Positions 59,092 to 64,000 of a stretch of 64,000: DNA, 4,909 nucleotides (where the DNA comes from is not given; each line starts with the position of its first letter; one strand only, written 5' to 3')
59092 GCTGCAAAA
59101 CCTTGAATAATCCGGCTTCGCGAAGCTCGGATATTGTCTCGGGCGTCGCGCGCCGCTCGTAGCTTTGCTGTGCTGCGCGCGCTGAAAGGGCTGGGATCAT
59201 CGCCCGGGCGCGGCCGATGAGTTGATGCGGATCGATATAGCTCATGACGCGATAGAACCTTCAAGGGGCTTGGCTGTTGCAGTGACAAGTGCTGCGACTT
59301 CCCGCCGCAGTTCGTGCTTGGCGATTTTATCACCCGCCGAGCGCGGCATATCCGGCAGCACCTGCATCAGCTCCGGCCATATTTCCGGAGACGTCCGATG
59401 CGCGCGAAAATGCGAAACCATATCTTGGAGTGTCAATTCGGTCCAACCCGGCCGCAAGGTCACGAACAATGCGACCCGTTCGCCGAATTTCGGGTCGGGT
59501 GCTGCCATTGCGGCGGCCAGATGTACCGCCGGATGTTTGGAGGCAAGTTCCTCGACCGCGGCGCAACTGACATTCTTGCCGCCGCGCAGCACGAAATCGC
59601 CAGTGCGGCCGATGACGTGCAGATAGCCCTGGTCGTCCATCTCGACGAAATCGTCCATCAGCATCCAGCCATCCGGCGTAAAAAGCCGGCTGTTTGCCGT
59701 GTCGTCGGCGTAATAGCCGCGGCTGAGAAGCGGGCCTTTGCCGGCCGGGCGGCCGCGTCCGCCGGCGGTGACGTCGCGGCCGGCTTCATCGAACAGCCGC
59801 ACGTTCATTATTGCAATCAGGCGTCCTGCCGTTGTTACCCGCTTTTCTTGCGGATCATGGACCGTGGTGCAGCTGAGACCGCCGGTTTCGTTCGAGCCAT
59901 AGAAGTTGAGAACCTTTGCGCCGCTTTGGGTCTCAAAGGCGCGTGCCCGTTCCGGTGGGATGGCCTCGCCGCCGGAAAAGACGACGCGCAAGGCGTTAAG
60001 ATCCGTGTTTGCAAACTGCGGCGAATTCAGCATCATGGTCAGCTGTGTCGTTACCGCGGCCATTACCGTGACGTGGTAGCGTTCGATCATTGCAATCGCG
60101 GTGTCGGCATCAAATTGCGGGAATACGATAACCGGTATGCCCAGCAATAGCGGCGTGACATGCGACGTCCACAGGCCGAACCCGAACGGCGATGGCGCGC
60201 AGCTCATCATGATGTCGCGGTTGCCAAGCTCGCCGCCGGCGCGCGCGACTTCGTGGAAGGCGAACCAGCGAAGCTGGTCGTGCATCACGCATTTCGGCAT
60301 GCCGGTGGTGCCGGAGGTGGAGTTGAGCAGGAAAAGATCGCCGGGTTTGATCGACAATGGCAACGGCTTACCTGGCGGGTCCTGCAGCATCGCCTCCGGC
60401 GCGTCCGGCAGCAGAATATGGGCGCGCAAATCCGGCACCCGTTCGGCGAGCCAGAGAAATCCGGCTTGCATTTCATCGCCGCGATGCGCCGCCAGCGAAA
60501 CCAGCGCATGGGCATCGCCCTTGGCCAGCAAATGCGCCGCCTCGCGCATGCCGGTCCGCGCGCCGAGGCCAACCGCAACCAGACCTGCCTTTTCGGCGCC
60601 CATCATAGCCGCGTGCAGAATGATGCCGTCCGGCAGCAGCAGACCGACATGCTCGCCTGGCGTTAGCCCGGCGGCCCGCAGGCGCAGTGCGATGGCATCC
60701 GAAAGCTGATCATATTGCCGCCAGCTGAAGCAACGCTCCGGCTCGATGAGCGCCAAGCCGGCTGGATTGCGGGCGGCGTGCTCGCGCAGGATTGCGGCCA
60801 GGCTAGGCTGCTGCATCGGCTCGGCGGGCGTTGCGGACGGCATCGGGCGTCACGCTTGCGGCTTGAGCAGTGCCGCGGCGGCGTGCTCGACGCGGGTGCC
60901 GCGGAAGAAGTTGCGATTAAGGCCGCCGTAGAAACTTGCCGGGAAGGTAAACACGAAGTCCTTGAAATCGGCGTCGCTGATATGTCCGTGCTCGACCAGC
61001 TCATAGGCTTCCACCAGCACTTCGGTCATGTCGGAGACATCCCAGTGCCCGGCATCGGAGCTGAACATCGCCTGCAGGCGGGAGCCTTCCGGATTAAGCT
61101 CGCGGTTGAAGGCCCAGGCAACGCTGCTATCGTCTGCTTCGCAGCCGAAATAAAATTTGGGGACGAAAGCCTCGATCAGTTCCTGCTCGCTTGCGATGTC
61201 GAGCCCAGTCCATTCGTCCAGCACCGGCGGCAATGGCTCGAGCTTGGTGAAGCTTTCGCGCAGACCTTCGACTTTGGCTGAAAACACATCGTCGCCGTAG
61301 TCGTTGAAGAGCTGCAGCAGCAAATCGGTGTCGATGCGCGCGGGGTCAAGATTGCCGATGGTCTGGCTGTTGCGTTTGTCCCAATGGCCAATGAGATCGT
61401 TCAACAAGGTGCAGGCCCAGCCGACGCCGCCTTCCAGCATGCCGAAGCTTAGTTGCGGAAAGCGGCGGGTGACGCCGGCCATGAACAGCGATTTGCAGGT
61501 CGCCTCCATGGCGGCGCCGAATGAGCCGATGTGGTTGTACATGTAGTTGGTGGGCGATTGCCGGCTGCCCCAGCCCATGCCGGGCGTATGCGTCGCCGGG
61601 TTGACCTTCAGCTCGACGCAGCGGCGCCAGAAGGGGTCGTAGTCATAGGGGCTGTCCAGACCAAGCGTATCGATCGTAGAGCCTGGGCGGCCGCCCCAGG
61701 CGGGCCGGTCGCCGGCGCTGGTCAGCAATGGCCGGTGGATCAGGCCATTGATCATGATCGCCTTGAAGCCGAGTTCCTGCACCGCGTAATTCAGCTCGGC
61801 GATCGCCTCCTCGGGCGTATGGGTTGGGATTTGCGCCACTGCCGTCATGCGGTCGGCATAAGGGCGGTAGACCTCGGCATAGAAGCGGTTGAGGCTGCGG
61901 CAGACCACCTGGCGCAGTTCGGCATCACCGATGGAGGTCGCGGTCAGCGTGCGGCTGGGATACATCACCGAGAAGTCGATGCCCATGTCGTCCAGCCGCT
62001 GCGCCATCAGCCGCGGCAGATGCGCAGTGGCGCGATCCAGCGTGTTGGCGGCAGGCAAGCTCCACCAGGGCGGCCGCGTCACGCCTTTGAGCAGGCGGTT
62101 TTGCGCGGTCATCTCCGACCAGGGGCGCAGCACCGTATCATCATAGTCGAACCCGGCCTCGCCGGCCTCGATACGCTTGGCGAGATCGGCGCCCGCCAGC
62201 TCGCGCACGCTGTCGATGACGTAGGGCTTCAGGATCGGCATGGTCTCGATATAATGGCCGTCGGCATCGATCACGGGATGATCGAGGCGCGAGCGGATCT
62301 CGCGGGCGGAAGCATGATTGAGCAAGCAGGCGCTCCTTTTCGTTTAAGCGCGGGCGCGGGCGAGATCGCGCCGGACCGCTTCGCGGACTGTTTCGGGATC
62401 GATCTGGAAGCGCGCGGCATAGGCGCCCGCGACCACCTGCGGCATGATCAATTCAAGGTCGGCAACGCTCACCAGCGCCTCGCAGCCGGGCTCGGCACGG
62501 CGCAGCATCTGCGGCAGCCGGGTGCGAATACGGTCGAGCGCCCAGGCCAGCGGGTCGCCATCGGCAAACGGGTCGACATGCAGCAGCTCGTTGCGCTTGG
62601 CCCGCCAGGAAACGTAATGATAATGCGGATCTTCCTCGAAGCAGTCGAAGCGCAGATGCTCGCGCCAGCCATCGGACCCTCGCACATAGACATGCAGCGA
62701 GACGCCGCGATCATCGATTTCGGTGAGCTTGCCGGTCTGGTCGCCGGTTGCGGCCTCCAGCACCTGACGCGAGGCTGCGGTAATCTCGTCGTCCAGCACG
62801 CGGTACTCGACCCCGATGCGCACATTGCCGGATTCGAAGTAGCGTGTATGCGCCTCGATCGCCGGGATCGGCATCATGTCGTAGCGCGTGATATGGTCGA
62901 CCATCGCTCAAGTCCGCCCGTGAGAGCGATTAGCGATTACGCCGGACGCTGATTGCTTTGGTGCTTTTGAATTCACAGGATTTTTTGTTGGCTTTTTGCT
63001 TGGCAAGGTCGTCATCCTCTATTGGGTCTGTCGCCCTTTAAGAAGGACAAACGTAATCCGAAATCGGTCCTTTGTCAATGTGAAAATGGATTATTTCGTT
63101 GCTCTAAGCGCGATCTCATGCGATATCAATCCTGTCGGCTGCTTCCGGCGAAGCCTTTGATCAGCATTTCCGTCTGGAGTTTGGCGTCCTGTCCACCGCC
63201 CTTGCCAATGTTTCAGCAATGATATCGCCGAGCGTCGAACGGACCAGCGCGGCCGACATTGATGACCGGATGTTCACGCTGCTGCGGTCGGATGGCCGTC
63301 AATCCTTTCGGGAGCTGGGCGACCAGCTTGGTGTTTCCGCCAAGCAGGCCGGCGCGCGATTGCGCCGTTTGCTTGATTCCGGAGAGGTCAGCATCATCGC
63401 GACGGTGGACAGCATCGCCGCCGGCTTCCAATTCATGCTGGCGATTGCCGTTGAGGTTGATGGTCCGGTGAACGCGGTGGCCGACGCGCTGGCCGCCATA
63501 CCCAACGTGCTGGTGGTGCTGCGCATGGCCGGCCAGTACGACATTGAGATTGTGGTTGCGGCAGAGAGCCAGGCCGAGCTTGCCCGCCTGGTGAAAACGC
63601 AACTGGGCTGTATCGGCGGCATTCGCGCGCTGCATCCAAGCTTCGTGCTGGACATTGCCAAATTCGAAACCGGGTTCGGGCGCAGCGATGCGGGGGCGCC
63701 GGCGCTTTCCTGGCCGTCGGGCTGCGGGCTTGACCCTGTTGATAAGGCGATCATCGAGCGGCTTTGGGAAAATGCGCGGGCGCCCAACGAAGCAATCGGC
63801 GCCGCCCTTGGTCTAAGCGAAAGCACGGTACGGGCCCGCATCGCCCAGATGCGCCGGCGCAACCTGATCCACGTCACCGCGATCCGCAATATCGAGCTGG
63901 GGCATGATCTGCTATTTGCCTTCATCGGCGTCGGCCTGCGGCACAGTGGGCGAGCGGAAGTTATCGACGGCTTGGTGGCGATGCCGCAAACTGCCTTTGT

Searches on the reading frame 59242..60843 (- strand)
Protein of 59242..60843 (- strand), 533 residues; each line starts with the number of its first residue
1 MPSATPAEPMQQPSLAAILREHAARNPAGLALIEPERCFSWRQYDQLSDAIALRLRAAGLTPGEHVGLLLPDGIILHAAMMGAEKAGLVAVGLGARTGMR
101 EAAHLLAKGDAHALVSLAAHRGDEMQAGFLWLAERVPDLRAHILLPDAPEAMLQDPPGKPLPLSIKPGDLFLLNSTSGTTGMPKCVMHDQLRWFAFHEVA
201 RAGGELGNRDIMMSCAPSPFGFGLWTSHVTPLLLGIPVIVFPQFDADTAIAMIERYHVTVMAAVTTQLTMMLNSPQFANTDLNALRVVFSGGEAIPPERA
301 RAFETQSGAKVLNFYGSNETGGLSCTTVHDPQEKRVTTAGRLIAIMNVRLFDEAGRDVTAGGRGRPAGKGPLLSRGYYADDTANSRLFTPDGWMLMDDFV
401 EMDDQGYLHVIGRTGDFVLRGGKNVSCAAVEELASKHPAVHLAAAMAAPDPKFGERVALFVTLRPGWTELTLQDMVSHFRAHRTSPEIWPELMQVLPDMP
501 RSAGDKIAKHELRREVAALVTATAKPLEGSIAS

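Call 8: search_protein_families(library=pfam, proteins=[window:59242-60843:-])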
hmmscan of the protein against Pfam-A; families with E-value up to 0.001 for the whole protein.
window:59242-60843:- (533 aa): 2 families
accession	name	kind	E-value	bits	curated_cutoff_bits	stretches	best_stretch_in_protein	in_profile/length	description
PF00501.34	AMP-binding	-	1.4e-62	212.1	29.9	1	19-378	1-384/384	AMP-binding enzyme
PF13193.12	AMP-binding_C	-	2.9e-07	31.7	24.5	1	430-503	2-73/76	AMP-binding enzyme C-terminal domain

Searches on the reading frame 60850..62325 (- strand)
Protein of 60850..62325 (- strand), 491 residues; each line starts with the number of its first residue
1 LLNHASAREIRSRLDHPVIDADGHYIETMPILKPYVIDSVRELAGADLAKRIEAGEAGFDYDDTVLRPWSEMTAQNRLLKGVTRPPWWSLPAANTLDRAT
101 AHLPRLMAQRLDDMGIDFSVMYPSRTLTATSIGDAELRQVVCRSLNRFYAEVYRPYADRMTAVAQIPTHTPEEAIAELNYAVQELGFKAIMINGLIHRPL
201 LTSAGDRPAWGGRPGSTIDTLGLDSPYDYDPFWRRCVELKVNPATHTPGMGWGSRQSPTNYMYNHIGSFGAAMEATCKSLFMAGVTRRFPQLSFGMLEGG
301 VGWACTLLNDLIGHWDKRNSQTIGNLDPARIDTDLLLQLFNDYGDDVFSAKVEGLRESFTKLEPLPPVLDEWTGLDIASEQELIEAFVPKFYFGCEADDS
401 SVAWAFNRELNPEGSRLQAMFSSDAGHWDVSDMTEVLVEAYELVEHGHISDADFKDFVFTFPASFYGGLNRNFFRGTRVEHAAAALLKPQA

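Call 8: search_protein_families(library=pfam, proteins=[window:60850-62325:-])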
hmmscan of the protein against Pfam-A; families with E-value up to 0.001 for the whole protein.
window:60850-62325:- (491 aa): 1 family
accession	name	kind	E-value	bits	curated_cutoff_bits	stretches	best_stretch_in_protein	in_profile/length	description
PF04909.20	Amidohydro_2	-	2.7e-13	50.7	26.4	1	108-304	29-184/289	Amidohydrolase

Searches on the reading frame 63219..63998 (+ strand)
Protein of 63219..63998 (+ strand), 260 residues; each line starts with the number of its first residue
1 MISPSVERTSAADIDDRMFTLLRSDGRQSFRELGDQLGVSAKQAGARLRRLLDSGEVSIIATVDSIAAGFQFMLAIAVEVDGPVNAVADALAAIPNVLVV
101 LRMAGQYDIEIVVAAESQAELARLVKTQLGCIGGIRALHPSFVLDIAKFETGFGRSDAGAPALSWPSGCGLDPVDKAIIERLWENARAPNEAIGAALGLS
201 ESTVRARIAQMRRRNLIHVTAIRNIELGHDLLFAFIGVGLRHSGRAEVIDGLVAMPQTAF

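Call 8: search_protein_families(library=pfam, proteins=[window:63219-63998:+])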
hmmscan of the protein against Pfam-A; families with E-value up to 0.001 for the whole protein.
window:63219-63998:+ (260 aa): 10 families
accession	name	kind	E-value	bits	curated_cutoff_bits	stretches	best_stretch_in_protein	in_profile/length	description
PF13404.12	HTH_AsnC-type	-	5.7e-23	80.9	27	2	171-212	1-42/42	AsnC-type helix-turn-helix domain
PF13412.12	HTH_24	-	2e-16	59.7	21.9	2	171-217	1-47/48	Winged helix-turn-helix DNA-binding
PF01037.27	AsnC_trans_reg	-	2e-11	44.1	25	1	77-145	2-72/73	Lrp/AsnC ligand binding domain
PF22451.2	NirdL-like_HTH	-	2.4e-07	30.7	27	0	189-217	18-46/47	Siroheme decarboxylase NirDL-like HTH domain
PF12840.13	HTH_20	-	6e-07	29.8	27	0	172-219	3-50/51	Helix-turn-helix domain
PF22482.2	AsnC_trans_reg_3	-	1.3e-06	28.8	24.4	1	84-150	24-89/95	PF0864 C-terminal dimeric alpha+beta barrel domain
PF04545.22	Sigma70_r4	-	8.5e-05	22.4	24.1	0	171-210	5-43/50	Sigma-70, region 4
PF13384.12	HTH_23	-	0.00034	20.8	24.6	0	179-209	11-39/50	Homeodomain-like domain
PF01047.28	MarR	-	0.0004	20.7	24.6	0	178-220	8-50/59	MarR family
PF08279.18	HTH_11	-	0.00091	19.5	25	0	178-223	5-50/55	HTH domain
